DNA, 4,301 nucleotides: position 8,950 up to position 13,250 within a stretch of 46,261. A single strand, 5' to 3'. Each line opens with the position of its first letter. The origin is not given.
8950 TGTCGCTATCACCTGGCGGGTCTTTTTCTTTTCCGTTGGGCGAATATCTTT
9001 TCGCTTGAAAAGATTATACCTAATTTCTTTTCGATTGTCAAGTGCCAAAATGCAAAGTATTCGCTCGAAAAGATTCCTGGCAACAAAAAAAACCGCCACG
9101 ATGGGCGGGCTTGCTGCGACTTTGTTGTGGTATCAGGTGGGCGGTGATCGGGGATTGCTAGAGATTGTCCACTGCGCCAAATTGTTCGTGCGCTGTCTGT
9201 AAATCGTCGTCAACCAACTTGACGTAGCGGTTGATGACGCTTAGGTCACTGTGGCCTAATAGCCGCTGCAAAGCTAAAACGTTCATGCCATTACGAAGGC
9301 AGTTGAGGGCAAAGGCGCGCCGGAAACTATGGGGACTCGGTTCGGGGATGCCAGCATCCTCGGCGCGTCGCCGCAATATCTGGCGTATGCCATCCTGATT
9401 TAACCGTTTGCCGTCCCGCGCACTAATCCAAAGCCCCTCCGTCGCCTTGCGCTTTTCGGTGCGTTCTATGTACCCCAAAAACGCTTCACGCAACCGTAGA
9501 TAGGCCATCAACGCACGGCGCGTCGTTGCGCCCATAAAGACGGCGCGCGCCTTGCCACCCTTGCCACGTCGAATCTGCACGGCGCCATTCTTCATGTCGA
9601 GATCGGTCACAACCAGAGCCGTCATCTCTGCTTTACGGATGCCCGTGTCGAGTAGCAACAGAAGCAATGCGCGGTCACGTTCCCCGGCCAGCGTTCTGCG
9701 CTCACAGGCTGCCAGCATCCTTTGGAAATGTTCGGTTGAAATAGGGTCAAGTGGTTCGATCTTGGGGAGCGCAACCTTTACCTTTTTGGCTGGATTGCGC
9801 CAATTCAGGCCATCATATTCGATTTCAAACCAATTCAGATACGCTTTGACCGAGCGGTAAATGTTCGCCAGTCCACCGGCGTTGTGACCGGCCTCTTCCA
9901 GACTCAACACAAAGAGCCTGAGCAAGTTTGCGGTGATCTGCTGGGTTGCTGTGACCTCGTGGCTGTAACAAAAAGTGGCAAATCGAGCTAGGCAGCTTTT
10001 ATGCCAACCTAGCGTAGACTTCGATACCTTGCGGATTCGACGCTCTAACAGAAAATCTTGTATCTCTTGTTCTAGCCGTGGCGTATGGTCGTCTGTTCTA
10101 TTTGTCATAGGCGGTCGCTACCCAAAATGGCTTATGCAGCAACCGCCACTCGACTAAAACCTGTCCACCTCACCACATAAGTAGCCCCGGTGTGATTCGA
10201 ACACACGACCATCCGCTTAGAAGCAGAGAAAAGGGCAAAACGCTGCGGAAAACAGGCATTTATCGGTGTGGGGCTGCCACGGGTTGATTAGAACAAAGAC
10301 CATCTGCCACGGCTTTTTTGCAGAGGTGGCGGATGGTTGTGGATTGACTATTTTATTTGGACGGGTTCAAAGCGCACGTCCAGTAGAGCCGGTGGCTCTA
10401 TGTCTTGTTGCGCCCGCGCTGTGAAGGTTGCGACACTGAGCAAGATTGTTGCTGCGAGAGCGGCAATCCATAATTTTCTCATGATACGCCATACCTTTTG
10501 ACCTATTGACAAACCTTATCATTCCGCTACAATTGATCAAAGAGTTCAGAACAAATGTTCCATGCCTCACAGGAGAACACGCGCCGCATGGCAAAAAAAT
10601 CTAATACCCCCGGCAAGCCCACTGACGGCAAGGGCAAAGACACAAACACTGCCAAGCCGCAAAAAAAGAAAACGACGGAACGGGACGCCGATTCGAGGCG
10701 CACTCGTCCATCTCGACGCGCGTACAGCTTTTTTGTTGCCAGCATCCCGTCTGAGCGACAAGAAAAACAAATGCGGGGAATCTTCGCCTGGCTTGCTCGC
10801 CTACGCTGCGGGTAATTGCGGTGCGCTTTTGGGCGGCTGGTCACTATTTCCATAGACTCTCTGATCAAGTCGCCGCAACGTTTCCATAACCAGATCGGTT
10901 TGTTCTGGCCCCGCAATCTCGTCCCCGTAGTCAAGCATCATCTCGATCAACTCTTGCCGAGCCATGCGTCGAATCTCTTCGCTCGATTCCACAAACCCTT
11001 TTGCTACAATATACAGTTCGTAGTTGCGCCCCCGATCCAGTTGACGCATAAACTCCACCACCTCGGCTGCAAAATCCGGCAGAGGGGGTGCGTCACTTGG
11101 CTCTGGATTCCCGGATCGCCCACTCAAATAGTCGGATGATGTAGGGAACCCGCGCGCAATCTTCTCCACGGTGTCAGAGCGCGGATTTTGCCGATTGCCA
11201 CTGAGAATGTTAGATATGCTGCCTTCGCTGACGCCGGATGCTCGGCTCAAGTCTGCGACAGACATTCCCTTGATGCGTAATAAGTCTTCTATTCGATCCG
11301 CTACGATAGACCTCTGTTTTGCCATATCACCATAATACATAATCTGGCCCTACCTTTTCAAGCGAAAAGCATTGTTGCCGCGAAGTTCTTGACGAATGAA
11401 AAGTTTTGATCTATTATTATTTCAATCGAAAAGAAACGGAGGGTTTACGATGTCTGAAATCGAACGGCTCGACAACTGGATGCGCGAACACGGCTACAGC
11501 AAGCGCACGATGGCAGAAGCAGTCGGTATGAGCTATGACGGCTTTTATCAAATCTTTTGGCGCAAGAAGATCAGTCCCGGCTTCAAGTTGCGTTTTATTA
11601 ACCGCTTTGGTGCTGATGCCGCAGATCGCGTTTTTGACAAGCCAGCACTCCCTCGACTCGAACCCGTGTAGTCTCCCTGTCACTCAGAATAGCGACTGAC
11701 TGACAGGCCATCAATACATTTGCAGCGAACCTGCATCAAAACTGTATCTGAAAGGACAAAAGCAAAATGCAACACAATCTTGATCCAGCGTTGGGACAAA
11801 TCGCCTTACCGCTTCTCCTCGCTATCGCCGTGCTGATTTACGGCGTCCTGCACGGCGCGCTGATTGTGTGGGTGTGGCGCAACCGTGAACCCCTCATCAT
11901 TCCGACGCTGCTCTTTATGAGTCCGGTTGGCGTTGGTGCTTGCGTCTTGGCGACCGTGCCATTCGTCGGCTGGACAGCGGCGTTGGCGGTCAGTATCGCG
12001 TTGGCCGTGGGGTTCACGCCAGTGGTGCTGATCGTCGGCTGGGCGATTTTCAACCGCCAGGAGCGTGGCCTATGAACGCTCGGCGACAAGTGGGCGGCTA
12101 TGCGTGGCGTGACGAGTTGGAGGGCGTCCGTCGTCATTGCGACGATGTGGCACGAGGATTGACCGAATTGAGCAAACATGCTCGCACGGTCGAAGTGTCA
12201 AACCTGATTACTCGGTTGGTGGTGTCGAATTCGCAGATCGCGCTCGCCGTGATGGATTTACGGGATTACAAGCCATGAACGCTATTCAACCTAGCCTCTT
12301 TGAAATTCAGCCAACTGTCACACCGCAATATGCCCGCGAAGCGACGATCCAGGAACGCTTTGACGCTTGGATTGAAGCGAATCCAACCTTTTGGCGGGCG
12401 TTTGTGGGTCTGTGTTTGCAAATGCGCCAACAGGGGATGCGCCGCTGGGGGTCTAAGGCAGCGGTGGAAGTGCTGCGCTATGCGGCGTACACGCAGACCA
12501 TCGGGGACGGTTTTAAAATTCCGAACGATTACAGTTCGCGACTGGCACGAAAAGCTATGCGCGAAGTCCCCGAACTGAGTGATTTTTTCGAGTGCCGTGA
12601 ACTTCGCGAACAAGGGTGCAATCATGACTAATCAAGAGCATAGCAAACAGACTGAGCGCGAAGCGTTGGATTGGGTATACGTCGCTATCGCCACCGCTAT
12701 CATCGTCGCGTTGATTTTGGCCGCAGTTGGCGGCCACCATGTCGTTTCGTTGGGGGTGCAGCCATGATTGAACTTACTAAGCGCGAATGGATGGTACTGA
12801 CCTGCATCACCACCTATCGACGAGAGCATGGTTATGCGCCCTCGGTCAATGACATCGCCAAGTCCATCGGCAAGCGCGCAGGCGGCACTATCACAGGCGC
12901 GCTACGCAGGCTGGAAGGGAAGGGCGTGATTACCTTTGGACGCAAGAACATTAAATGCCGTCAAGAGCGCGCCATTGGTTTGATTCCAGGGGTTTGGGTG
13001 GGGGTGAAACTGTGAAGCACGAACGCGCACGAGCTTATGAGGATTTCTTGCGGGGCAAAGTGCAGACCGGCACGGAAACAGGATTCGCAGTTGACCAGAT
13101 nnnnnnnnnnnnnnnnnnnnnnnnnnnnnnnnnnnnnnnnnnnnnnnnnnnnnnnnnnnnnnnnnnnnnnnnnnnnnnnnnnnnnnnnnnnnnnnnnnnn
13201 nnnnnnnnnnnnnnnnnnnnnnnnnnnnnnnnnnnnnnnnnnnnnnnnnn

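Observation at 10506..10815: Strong promoter plus a GAAC-N4-GTTC (LexA-type) box drives a small basic ORF that converges on a repressor lacking a peptidase domain: candidate SOS-controlled antirepressor or antisense module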

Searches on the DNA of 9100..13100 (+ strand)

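Call 13: search_dna_similar(query=window:9100-13100:+, collection=phages, mode=distant)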
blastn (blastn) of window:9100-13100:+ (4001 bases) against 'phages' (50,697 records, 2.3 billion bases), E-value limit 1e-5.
No match.

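Call 98: search_rna_families(source=window, start=9900, end=11900, threshold=evalue, max_evalue=1)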
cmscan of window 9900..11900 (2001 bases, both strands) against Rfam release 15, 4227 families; matches with E-value up to 1: 1.
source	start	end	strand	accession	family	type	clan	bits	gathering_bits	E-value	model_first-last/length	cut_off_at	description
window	10449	10468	+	RF01382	HIV-1_SL4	Cis-reg;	-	18.8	31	0.97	1-20/20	no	HIV-1 stem-loop 4 packaging signal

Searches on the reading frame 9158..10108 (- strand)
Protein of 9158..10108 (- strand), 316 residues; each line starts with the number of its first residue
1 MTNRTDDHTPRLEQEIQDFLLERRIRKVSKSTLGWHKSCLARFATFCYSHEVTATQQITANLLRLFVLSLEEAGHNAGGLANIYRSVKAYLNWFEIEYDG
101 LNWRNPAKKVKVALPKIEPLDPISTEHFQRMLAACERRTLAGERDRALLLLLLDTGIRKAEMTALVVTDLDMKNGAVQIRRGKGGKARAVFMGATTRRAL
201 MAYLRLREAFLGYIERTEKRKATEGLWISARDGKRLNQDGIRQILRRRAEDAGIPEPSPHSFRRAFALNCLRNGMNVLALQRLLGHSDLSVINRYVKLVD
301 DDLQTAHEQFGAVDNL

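Call 9: search_protein_families(library=pfam, proteins=[window:9158-10108:-], max_evalue=0.1)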
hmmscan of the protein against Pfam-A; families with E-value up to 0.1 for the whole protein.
window:9158-10108:- (316 aa): 3 families
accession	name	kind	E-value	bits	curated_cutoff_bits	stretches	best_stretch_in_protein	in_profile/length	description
PF00589.27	Phage_integrase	-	1e-31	110.4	27.1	1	126-298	6-168/172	Phage integrase family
PF02899.23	Phage_int_SAM_1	-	8.3e-05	23.2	22.3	1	26-93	12-78/83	Phage integrase, N-terminal SAM-like domain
PF13102.12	Phage_int_SAM_5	-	0.0038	18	22.3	1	21-92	10-80/98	Phage integrase SAM-like domain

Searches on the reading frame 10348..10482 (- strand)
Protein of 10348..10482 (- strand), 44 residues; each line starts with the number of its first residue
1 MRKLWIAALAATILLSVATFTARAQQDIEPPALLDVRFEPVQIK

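Call 9: search_protein_families(library=pfam, proteins=[window:10348-10482:-], max_evalue=0.1)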
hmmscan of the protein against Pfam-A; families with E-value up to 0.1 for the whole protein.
window:10348-10482:- (44 aa): 1 family
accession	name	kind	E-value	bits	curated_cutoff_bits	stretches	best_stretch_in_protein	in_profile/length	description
PF12071.13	DUF3551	-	0.093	13.3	26.5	1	1-26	1-26/78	Protein of unknown function (DUF3551)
